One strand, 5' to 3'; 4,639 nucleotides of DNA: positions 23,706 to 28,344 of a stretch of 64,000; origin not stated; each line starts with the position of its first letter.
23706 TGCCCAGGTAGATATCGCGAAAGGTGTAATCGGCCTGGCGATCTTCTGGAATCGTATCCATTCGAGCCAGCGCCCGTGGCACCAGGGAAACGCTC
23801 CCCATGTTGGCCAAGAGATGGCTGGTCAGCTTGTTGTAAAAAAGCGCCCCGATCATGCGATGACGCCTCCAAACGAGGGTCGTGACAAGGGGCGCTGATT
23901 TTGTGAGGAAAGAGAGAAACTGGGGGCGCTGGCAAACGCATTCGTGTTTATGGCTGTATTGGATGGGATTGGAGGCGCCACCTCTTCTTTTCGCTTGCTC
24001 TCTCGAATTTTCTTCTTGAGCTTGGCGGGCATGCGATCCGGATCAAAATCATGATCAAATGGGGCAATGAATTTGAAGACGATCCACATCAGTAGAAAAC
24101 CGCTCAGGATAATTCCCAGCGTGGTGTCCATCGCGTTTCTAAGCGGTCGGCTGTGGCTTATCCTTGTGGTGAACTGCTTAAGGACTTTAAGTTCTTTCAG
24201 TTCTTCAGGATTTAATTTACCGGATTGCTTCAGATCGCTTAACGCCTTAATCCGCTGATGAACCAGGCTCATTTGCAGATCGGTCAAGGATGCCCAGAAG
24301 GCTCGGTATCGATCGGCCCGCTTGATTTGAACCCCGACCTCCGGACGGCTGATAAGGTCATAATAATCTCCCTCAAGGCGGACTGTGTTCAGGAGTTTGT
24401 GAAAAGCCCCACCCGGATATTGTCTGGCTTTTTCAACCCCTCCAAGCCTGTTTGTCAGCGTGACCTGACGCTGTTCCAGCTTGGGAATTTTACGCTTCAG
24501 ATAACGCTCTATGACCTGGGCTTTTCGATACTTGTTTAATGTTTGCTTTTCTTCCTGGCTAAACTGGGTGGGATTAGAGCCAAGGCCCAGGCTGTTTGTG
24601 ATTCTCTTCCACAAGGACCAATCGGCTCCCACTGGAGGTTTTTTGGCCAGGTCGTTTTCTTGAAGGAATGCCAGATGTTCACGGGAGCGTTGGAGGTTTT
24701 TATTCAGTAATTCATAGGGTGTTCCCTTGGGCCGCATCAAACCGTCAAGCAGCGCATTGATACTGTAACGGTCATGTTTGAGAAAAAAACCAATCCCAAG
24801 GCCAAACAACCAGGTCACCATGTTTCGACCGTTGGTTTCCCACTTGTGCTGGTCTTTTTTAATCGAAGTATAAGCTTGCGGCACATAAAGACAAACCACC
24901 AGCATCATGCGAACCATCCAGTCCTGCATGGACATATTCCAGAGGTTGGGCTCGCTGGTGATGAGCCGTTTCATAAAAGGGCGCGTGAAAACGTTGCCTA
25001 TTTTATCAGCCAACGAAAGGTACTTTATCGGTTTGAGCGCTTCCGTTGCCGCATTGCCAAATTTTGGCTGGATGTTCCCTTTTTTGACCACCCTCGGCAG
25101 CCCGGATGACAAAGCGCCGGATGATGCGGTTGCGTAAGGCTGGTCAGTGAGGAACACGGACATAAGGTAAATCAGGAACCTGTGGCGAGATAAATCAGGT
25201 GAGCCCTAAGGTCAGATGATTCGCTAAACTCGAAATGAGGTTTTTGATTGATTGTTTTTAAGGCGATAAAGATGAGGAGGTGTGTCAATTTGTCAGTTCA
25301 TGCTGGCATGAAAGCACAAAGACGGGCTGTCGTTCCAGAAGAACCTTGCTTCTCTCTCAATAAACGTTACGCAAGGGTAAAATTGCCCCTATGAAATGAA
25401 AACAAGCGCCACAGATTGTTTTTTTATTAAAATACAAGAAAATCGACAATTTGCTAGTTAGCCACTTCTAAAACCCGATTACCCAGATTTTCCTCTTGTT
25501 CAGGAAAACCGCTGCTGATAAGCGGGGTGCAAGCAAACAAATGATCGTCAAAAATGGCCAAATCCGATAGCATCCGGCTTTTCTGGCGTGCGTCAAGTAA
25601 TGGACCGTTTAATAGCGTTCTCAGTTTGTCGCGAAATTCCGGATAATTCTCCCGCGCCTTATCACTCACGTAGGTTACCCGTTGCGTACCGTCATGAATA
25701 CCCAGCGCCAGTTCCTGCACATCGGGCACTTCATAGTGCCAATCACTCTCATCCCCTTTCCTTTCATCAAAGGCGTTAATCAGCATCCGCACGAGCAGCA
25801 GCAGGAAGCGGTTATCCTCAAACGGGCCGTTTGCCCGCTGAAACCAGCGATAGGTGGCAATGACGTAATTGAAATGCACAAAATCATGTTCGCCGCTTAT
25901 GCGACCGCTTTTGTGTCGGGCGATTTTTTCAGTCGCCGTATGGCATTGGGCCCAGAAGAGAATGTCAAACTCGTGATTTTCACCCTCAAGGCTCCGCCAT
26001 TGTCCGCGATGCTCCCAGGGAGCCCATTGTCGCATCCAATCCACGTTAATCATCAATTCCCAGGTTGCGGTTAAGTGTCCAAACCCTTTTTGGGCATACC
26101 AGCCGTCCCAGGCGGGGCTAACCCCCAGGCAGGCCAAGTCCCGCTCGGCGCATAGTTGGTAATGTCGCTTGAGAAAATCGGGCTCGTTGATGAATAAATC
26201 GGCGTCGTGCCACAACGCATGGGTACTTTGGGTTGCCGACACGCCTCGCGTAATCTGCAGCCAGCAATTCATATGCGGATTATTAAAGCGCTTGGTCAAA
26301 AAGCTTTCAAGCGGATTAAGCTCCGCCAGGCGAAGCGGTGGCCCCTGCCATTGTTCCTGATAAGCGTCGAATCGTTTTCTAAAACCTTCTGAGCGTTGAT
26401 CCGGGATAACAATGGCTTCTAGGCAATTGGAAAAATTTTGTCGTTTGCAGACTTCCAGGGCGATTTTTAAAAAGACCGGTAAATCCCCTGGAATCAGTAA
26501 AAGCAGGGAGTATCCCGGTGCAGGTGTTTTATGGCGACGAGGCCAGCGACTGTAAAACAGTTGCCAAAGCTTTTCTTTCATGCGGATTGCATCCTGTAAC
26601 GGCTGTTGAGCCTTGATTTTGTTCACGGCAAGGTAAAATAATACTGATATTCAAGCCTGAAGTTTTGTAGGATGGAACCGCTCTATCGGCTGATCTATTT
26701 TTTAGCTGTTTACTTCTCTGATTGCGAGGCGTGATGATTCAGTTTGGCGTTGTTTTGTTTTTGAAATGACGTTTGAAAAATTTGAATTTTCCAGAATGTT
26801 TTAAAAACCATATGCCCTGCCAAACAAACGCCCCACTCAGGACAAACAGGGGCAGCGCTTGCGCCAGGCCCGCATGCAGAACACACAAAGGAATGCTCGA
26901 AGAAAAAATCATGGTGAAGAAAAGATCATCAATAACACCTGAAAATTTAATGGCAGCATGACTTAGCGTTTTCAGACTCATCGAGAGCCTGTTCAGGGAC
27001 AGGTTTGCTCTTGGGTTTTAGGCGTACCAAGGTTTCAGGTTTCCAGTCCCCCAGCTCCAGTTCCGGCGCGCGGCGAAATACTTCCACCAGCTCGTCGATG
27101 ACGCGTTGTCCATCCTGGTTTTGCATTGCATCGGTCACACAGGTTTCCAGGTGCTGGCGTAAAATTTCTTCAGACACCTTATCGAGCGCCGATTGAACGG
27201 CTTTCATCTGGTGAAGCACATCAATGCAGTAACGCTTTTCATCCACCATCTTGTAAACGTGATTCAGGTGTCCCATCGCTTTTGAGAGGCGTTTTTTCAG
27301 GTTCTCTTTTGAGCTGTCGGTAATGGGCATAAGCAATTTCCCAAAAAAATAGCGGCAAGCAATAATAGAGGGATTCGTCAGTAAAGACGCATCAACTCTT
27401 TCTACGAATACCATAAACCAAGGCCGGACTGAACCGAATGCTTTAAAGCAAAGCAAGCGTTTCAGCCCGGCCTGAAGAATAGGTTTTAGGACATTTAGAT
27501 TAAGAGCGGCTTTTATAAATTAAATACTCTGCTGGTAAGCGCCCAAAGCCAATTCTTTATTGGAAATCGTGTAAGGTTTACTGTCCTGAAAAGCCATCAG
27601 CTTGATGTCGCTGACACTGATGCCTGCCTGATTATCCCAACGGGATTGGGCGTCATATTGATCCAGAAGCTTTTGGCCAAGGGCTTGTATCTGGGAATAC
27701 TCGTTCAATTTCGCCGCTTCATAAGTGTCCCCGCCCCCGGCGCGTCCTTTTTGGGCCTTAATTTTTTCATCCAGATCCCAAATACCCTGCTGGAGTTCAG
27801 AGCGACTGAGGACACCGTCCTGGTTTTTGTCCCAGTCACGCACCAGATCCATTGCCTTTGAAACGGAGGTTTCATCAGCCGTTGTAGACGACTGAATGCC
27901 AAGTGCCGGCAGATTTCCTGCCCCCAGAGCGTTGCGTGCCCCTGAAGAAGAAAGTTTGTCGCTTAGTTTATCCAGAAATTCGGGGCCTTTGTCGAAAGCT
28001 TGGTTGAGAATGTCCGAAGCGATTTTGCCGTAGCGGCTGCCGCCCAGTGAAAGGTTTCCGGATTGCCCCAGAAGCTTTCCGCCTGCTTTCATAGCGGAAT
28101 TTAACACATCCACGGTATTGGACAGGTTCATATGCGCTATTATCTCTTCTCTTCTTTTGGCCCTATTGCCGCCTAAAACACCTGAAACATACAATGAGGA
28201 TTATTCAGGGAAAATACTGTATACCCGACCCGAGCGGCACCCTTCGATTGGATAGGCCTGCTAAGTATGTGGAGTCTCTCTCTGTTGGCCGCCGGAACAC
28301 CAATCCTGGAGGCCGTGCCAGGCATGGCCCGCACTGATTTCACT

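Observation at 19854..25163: Tandemly duplicated, translationally coupled two-gene membrane-protein module (A2-B2-A1-B1) with no recognisable domains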

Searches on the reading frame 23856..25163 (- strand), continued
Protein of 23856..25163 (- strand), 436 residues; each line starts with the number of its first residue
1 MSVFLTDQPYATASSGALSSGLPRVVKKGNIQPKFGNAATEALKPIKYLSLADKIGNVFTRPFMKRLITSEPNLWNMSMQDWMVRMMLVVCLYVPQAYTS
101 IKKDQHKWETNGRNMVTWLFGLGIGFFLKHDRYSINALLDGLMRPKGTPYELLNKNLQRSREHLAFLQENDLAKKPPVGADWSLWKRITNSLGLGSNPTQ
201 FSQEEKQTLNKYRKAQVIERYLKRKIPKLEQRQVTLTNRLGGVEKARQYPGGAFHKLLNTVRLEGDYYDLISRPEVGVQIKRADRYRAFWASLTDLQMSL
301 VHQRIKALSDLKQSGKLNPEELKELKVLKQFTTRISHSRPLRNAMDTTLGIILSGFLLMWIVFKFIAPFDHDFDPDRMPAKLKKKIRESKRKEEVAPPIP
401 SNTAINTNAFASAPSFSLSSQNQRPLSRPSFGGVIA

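Call 56: find_encoding_contigs(protein=P0105, flank=10000, max_places=2)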
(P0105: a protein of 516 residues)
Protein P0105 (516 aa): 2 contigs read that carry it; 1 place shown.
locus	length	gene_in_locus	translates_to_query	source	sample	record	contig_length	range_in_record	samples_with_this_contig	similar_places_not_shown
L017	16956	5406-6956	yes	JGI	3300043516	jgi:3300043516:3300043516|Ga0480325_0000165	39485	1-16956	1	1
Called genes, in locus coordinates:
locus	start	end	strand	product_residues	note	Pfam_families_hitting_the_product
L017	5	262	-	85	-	-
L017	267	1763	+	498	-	PF03958:Secretin_N (faint), PF00263:Secretin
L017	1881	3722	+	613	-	PF05157:MshEN, PF00437:T2SSE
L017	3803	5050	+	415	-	PF28597:T2SSF_N, PF00482:T2SSF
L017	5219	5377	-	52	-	-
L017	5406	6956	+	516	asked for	-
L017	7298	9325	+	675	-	-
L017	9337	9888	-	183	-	PF00460:Flg_bb_rod, PF06429:Flg_bbr_C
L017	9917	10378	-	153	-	-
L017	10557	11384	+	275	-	PF01138:RNase_PH, PF03725:RNase_PH_C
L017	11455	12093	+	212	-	-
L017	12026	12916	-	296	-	-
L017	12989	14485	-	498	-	PF00749:tRNA-synt_1c, PF19269:Anticodon_2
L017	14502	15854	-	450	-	PF00709:Adenylsucc_synt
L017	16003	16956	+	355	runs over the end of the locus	PF01820:Dala_Dala_lig_N, PF02786:CPSase_L_D2 (faint), PF07478:Dala_Dala_lig_C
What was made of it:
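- On T2SSF platform proteins (GspF/PilC/TadB/TadC): The bona fide T2SSF gene in L017 is a separate gene upstream of A (call 56).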

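Call 63: search_protein_families(library=padloc, proteins=[window:23856-25163:-], max_evalue=0.1)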
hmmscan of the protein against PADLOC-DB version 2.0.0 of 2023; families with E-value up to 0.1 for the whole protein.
window:23856-25163:- (436 aa): 0 families

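Call 64: search_protein_families(library=phrogs, proteins=[window:23856-25163:-], max_evalue=0.1)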
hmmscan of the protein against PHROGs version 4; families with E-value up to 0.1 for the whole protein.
window:23856-25163:- (436 aa): 0 families

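Call 70: find_encoding_contigs(protein=P0055, flank=10000, max_places=2)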
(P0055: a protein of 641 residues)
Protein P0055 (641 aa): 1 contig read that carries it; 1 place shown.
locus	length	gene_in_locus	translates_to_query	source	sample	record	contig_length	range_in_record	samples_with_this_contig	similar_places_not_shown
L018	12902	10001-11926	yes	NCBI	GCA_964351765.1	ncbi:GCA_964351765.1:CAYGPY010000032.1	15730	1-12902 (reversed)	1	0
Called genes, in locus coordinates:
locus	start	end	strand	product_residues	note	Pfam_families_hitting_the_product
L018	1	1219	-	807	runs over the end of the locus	PF13567:DUF4131, PF03772:Competence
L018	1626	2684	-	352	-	-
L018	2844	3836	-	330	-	PF02775:TPP_enzyme_C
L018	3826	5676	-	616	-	PF01558:POR, PF02780:Transketolase_C (faint), PF01855:POR_N, PF17147:PFOR_II (weak)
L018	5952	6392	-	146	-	-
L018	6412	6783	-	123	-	-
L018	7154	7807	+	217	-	PF01726:LexA_DNA_bind, PF00717:Peptidase_S24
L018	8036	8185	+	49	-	-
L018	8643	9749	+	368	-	PF21016:RlmN_N, PF04055:Radical_SAM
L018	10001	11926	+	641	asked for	-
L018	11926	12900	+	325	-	?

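Call 71: find_encoding_contigs(protein=P0090, flank=10000, max_places=2)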
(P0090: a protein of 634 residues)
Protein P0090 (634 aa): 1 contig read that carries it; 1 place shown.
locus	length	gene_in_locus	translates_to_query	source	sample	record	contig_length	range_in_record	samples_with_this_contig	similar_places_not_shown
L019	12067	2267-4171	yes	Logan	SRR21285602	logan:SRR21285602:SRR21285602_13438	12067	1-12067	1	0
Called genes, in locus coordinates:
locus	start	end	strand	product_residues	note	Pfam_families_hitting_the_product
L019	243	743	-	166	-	-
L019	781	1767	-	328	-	PF04055:Radical_SAM, PF06968:BATS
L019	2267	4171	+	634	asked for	-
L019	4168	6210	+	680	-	-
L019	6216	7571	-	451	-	PF08245:Mur_ligase_M, PF27239:FOL3_C (weak)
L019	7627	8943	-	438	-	PF01979:Amidohydro_1, PF07969:Amidohydro_3 (faint), PF12890:DHOase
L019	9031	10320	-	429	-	PF02163:Peptidase_M50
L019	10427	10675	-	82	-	-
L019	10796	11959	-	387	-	PF03372:Exo_endo_phos (weak)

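Call 80: fold_search(model_id=the predicted structure, library=viral)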
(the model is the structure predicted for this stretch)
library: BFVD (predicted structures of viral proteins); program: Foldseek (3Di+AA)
matches with E <= 10: 139; with E <= 0.001: 0
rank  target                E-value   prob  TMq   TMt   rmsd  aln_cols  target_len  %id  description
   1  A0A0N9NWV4            5.0e-01  0.13  0.13  0.06  51.1       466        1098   11  (no name in the UniProt tables at hand)
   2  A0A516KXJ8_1          7.7e-01  0.11  0.11  0.04  32.2       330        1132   13  (no name in the UniProt tables at hand)
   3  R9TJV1                7.7e-01  0.05  0.10  0.08  27.2       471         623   13  Uncharacterized protein [Vibrio phage nt-1]
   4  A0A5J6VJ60            9.3e-01  0.04  0.09  0.07  28.4       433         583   12  ABC transporter [Megaviridae environmental sample]
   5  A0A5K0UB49            1.1e+00  0.08  0.12  0.10  34.3       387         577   12  Uncharacterized protein [Yasminevirus sp. GU-2018]
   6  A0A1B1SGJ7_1          1.3e+00  0.08  0.09  0.06  23.3       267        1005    9  (no name in the UniProt tables at hand)
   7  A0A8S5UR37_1          1.3e+00  0.06  0.12  0.05  32.8       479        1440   12  Uncharacterized protein [Podoviridae sp. ctQyH19]
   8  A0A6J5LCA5            1.5e+00  0.06  0.12  0.10  31.7       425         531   14  Uncharacterized protein [uncultured Caudovirales phage]
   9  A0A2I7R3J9            1.6e+00  0.12  0.12  0.08  36.8       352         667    9  (no name in the UniProt tables at hand)
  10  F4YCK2                1.6e+00  0.06  0.11  0.06  51.2       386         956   13  (no name in the UniProt tables at hand)
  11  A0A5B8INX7            1.7e+00  0.04  0.12  0.08  30.9       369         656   13  Uncharacterized protein [Mimiviridae sp. ChoanoV1]
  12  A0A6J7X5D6            1.9e+00  0.09  0.13  0.12  20.0       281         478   14  Uncharacterized protein [uncultured Caudovirales phage]
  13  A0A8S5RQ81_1          1.9e+00  0.06  0.13  0.07  34.5       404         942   10  (no name in the UniProt tables at hand)
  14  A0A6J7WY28            2.0e+00  0.05  0.13  0.09  29.3       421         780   10  Uncharacterized protein [uncultured Caudovirales phage]
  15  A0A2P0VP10            2.1e+00  0.06  0.13  0.12  36.9       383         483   12  Uncharacterized protein [Tetraselmis virus 1]
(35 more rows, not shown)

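Call 85: list_cluster_members(proteins=[P0015, P0019, P0025, P0031, P0041, P0059, P0062, P0074, P0104, P0109])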
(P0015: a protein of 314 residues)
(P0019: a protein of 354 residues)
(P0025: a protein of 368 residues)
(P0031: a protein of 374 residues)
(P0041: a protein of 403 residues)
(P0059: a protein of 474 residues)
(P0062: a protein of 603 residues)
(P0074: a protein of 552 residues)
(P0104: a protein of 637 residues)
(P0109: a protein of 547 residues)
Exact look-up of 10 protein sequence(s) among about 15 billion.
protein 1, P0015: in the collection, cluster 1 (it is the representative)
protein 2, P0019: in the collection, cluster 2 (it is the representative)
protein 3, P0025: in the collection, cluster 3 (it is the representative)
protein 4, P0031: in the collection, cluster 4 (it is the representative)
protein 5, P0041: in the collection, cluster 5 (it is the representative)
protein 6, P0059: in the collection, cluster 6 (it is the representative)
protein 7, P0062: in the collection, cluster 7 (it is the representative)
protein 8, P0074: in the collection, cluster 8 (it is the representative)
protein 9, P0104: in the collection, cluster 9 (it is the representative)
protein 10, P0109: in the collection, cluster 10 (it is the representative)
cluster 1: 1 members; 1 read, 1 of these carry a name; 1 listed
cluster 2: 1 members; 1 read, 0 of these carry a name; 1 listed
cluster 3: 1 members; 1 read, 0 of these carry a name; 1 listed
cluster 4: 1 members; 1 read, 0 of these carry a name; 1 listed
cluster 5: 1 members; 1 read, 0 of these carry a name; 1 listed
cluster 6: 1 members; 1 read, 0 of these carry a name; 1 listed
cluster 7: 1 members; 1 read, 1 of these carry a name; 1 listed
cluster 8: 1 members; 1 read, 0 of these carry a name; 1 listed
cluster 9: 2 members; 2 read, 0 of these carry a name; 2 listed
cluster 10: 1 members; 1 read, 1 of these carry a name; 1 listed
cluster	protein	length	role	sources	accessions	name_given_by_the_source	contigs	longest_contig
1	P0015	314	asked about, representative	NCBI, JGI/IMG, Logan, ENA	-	hypothetical protein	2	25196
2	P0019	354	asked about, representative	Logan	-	-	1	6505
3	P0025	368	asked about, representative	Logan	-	-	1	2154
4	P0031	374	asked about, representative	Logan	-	-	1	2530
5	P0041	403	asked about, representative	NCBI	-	-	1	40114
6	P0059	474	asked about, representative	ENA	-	-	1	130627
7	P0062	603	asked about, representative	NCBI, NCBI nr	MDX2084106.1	MAG: hypothetical protein SFZ03_01795 [Candidatus Melainabacteria bacterium] | hypothetical protein [Candidatus Melainabacteria bacterium]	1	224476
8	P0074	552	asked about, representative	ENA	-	-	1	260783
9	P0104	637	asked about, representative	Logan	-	-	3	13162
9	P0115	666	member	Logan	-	-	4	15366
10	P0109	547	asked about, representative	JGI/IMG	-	uncharacterized protein YfkK (UPF0435 family)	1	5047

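Call 88: search_dna_similar(query=window:23856-25163:-, collection=phages, mode=protein, max_evalue=0.001, max_rows=5)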
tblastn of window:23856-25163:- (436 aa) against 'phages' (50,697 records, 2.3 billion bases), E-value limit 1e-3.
No match.

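Call 91: find_related_loci(query=A1, collection=viral_contigs, flank=5000)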
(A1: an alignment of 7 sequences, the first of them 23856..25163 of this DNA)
Query A1 (436 aa) in viral_contigs; peptide patterns used: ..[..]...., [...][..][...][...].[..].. (x = any residue, [..] = any of these).
30 stretches matched a pattern, but none encodes a relative of the query by tblastn (E <= 1e-3).

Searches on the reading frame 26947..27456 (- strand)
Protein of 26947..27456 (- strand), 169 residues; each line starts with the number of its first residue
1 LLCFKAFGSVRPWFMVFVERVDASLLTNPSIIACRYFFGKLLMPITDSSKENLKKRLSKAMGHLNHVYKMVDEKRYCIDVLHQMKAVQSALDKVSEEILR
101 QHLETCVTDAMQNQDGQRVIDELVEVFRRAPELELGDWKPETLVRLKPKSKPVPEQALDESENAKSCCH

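Call 7: search_protein_families(library=ncbifam, proteins=[window:26950-27456:-], max_evalue=0.1)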
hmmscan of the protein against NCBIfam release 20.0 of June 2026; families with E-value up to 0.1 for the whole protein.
window:26950-27456:- (169 aa): 6 families
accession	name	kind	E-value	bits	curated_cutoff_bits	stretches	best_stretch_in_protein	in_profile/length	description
NF052430.1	repress_RicR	exception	1.8e-16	60.5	175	1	49-114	7-72/93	copper-sensing transcriptional repressor RicR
NF011613.0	PRK15039.1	equivalog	2e-09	38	138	1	46-115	4-73/90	Ni(II)/Co(II)-binding transcriptional repressor RcnR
NF008464.0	PRK11352.1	equivalog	1.1e-06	28.9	133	1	43-128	1-87/91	formaldehyde-responsive transcriptional repressor FrmR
TIGR01499.1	folC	subfamily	0.031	13.7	162.65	1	52-129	257-333/400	bifunctional protein FolC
NF053563.1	Rkd4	equivalog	0.031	12.4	860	1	55-121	377-445/747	arcadin-4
NF008054.0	PRK10788.1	equivalog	0.088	11.5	493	1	71-138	555-622/626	peptidylprolyl isomerase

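Call 22: search_protein_families(library=pfam, proteins=[window:26947-27456:-], max_evalue=0.001)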
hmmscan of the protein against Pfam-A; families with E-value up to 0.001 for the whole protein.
window:26947-27456:- (169 aa): 1 family
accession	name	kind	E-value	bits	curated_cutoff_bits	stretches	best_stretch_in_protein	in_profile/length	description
PF02583.22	Trns_repr_metal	-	4.1e-26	91.6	22.8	1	50-129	2-78/78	Metal-sensitive transcriptional repressor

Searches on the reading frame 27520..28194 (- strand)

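Call 7: search_protein_families(library=ncbifam, proteins=[window:27523-28194:-], max_evalue=0.1)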
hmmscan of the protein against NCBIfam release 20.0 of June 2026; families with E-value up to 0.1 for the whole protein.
window:27523-28194:- (224 aa): 1 family
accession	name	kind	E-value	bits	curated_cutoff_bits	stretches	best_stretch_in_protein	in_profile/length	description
NF041410.1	XopAW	subfamily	0.0096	15.7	120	1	103-138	54-89/235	XopAW family type III secretion system calcium-binding effector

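Call 22: search_protein_families(library=pfam, proteins=[window:27520-28194:-], max_evalue=0.001)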
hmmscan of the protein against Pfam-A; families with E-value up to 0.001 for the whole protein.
window:27520-28194:- (224 aa): 0 families
